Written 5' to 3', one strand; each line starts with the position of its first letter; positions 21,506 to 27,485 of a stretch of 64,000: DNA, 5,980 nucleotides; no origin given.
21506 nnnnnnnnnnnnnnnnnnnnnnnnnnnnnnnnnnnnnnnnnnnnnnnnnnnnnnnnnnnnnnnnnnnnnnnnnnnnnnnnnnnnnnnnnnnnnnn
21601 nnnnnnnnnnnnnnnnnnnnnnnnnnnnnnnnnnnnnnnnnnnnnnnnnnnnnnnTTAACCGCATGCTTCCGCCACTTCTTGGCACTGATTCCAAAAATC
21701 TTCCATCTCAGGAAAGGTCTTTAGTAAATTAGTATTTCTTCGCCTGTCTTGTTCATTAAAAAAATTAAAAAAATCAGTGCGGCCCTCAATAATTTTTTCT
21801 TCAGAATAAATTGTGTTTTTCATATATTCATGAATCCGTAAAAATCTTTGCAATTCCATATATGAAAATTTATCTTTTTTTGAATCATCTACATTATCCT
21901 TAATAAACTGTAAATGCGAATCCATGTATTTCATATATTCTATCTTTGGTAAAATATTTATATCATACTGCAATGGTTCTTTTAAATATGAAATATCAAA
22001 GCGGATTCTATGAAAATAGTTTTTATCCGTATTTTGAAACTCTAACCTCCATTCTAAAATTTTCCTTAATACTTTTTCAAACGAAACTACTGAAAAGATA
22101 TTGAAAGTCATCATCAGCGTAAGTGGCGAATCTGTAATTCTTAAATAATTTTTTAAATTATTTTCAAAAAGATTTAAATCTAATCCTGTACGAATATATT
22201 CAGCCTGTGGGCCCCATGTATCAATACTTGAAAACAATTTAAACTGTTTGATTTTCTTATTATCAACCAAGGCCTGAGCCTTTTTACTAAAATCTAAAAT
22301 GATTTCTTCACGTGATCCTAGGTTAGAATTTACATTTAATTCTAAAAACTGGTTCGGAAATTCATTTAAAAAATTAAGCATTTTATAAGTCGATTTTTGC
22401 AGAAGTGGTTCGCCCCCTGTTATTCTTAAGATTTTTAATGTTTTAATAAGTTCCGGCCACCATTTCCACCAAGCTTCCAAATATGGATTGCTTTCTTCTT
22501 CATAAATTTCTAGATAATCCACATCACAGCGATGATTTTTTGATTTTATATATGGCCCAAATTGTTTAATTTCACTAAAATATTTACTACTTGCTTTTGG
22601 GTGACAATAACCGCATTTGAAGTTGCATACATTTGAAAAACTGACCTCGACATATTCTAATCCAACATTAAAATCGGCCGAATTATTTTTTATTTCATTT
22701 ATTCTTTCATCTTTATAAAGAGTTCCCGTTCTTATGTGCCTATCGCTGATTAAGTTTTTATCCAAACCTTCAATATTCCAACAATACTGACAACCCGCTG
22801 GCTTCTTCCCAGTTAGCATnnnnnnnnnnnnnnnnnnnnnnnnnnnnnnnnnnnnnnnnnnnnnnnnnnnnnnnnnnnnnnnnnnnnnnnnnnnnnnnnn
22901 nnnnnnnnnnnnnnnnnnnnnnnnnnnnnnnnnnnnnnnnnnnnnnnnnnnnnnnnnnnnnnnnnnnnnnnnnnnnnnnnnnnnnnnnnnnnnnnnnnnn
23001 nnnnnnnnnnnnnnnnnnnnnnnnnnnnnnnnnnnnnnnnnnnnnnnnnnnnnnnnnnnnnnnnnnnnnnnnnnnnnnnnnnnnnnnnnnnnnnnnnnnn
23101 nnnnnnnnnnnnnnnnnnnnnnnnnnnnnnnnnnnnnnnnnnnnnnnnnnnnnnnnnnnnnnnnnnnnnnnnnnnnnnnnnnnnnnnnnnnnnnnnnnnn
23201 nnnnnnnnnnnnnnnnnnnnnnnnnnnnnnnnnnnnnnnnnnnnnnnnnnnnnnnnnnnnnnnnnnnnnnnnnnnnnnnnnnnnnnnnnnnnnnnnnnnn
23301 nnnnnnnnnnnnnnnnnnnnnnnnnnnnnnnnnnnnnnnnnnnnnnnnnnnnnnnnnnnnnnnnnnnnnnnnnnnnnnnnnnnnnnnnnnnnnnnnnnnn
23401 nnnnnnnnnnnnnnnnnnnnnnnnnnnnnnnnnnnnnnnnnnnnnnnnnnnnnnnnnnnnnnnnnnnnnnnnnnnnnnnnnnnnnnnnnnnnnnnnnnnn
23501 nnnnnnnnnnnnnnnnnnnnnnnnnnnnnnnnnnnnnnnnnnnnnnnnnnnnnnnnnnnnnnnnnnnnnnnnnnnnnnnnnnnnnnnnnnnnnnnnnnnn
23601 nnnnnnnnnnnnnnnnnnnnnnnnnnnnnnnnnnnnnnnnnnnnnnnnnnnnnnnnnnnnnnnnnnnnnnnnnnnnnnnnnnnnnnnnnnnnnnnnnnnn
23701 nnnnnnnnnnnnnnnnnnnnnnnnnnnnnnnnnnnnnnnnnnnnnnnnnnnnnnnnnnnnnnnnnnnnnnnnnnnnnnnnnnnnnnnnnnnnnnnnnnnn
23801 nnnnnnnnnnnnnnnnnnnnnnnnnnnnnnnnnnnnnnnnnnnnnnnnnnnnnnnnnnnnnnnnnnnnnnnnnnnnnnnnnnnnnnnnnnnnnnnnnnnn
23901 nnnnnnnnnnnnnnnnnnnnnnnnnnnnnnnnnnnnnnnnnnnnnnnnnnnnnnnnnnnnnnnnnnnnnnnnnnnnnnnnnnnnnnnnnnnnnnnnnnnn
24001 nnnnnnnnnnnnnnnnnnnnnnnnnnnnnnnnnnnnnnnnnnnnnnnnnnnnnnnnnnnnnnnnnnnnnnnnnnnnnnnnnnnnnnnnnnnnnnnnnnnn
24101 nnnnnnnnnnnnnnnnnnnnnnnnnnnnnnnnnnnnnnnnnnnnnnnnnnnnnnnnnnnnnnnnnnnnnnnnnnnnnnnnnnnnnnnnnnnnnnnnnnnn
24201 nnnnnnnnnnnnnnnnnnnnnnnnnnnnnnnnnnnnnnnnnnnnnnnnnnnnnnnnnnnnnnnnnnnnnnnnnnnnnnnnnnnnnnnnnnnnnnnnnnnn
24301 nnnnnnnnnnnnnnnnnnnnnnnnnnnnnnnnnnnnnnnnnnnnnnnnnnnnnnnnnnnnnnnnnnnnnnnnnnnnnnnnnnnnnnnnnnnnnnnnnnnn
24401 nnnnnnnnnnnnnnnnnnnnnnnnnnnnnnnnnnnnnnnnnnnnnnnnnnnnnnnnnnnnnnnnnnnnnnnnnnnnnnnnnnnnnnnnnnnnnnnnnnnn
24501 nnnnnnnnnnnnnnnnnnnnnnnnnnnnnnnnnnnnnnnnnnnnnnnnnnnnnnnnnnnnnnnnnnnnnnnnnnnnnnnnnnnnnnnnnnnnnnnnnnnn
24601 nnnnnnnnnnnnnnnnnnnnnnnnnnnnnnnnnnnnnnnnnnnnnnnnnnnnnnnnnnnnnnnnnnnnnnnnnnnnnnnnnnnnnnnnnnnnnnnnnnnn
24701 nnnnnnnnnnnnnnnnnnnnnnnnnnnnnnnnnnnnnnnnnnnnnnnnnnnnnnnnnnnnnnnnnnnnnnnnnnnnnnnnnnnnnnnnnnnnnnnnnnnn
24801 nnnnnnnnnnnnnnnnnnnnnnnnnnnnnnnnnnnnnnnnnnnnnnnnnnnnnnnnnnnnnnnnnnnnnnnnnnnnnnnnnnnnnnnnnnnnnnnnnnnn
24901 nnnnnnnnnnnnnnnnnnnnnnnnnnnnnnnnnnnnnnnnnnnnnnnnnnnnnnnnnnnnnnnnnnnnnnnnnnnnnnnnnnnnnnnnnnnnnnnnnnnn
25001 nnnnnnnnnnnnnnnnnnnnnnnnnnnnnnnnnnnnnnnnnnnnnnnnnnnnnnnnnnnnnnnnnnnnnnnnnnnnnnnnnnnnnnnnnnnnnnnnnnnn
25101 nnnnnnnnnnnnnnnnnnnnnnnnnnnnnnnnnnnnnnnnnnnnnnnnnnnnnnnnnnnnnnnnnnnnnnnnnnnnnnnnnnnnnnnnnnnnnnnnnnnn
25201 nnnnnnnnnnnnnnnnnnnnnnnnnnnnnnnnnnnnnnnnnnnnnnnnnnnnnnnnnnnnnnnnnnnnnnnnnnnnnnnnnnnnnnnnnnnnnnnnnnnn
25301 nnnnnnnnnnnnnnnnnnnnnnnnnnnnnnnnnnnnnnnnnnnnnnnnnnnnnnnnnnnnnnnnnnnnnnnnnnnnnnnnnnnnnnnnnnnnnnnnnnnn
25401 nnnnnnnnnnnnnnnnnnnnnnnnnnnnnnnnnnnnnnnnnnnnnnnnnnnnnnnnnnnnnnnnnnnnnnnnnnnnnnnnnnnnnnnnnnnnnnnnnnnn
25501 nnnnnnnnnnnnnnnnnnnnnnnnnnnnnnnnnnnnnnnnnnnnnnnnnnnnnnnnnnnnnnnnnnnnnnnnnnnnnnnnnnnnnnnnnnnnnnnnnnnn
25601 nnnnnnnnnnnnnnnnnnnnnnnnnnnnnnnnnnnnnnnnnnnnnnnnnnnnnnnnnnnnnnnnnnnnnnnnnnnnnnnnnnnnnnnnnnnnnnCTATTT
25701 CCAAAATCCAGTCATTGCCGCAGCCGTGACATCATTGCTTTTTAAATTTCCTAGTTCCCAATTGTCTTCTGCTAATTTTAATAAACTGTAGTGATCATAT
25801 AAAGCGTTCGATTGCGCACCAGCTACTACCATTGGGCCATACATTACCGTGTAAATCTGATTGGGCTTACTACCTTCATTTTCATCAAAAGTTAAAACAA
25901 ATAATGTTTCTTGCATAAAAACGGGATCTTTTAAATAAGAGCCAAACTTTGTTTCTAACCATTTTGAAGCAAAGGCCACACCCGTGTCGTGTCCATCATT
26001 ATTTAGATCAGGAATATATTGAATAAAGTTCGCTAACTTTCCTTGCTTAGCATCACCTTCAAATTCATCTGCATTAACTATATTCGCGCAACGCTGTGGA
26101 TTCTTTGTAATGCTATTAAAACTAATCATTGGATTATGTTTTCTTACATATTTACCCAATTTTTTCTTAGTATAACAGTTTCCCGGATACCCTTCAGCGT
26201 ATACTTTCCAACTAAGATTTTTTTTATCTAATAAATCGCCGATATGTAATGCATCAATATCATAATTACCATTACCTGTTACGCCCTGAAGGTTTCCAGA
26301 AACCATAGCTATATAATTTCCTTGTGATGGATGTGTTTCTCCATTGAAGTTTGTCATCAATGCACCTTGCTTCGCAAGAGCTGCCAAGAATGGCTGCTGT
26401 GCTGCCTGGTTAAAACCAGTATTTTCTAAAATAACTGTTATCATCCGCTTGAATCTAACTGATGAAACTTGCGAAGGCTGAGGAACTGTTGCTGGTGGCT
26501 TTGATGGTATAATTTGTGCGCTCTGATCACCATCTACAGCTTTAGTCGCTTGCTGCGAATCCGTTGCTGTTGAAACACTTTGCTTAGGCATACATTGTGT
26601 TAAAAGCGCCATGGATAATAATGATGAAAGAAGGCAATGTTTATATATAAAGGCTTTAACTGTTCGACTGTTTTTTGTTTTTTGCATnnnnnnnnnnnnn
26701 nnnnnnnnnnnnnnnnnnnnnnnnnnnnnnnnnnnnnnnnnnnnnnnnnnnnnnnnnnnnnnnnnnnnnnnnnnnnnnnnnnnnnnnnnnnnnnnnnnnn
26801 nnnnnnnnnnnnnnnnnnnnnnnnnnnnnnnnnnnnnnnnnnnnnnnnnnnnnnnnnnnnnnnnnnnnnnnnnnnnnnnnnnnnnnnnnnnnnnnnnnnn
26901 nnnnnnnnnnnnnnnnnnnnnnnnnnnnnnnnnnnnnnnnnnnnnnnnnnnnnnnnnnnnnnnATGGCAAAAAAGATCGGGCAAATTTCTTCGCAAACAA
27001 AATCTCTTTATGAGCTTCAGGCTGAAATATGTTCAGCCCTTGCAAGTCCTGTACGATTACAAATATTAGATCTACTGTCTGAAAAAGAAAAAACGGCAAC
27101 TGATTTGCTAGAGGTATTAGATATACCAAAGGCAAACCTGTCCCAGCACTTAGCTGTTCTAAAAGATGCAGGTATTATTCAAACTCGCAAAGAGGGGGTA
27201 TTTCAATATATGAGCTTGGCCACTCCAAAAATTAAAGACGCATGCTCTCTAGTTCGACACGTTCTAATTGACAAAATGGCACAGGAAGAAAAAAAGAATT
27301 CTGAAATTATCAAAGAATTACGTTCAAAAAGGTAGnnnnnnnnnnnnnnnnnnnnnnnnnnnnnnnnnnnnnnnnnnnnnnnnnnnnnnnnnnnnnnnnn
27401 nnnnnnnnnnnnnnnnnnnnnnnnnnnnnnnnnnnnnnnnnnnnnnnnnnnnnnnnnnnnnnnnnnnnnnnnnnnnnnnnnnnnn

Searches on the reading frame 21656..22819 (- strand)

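Call 83: search_protein_families(library=pfam, max_evalue=0.001, proteins=[window:21656-22819:-])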
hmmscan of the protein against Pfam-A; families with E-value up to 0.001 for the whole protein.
window:21656-22819:- (387 aa): 1 family
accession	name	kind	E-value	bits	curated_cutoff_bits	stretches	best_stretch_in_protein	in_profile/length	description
PF04055.27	Radical_SAM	-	2.8e-06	28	29.5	1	59-174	1-94/166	Radical SAM superfamily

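Call 94: search_protein_families(library=ncbifam, max_evalue=0.001, proteins=[window:21656-22819:-])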
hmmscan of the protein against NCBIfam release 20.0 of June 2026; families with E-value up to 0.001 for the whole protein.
window:21656-22819:- (387 aa): 5 families
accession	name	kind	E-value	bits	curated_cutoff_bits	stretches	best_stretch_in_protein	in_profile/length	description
NF033640.1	N_Twi_rSAM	subfamily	1.3e-72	245.1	170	1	1-375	57-397/398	twitch domain-containing radical SAM protein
TIGR02666.1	moaA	equivalog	3.6e-09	36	284.05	1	53-82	8-37/336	GTP 3',8-cyclase MoaA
TIGR02668.1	moaA_archaeal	equivalog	0.00024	20.2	325.25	0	54-78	9-33/303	GTP 3',8-cyclase MoaA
NF038283.1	viperin_w_prok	equivalog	0.00091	18.5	180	1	61-148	8-76/281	viperin family antiviral radical SAM protein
TIGR02495.1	NrdG2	equivalog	0.00096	18.5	131.15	0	126-168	61-100/193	anaerobic ribonucleoside-triphosphate reductase activating protein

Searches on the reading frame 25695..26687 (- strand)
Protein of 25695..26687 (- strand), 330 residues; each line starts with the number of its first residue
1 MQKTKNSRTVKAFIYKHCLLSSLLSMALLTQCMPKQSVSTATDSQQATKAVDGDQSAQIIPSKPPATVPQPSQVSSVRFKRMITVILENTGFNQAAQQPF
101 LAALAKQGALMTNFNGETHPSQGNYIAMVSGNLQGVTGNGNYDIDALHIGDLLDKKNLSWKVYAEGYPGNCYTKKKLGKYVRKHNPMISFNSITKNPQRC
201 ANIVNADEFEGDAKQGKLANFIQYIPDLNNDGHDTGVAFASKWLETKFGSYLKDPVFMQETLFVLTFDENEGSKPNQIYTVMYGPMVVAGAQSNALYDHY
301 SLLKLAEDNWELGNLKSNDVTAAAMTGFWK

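Call 57: search_protein_families(library=pfam, max_evalue=0.01, proteins=[window:25695-26687:-])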
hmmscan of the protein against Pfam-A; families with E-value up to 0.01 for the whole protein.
window:25695-26687:- (330 aa): 2 families
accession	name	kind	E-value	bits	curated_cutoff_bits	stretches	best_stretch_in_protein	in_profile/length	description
PF04185.19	Phosphoesterase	-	1.2e-32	114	23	1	95-312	104-355/356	Phosphoesterase family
PF16101.10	PRIMA1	-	0.00013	22.2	38.6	1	6-74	9-77/158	Proline-rich membrane anchor 1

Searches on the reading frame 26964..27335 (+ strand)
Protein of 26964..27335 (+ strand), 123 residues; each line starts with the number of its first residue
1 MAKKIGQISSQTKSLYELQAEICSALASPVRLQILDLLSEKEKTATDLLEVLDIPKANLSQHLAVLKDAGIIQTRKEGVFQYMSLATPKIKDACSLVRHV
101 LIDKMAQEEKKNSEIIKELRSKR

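Call 57: search_protein_families(library=pfam, max_evalue=0.01, proteins=[window:26964-27335:+])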
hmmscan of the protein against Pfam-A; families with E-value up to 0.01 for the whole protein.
window:26964-27335:+ (123 aa): 13 families
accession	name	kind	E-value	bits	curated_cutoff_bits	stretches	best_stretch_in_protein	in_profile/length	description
PF01022.26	HTH_5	-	2e-16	60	22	1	28-73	1-46/47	Bacterial regulatory protein, arsR family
PF12840.13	HTH_20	-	1.2e-14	54.4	27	1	26-72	1-48/51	Helix-turn-helix domain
PF12802.13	MarR_2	-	7.1e-07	29.7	27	1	29-75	5-53/61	MarR family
PF01978.25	TrmB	-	1.4e-05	25.3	25.6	1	36-82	16-62/68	Sugar-specific transcriptional regulator TrmB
PF13601.12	HTH_34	-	5.1e-05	23.8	27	1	30-77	1-49/80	Winged helix DNA-binding domain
PF09339.16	HTH_IclR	-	0.00023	21.3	22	1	32-74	6-50/52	IclR helix-turn-helix domain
PF25213.1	HVO_A0261_N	-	0.00061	20.1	35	1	24-78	6-59/86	HVO_A0261 N-terminal domain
PF21476.4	PF0610-like_N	-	0.0033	18.1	33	1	31-64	3-36/50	PF0610-like, N-terminal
PF24270.1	HTH_Cmi2_C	-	0.0035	18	27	0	18-77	64-123/125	Cmi2, C-terminal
PF14947.12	HTH_45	-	0.0067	16.9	25.5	0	32-77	9-54/77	Winged helix-turn-helix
PF13412.12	HTH_24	-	0.0067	16.4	21.9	0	31-73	5-48/48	Winged helix-turn-helix DNA-binding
PF24034.1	DUF7343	-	0.009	16.3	27.6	0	47-78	23-54/62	Domain of unknown function (DUF7343)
PF07560.16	DUF1539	-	0.0097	16.4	23.8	0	12-92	19-102/126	Domain of Unknown Function (DUF1539)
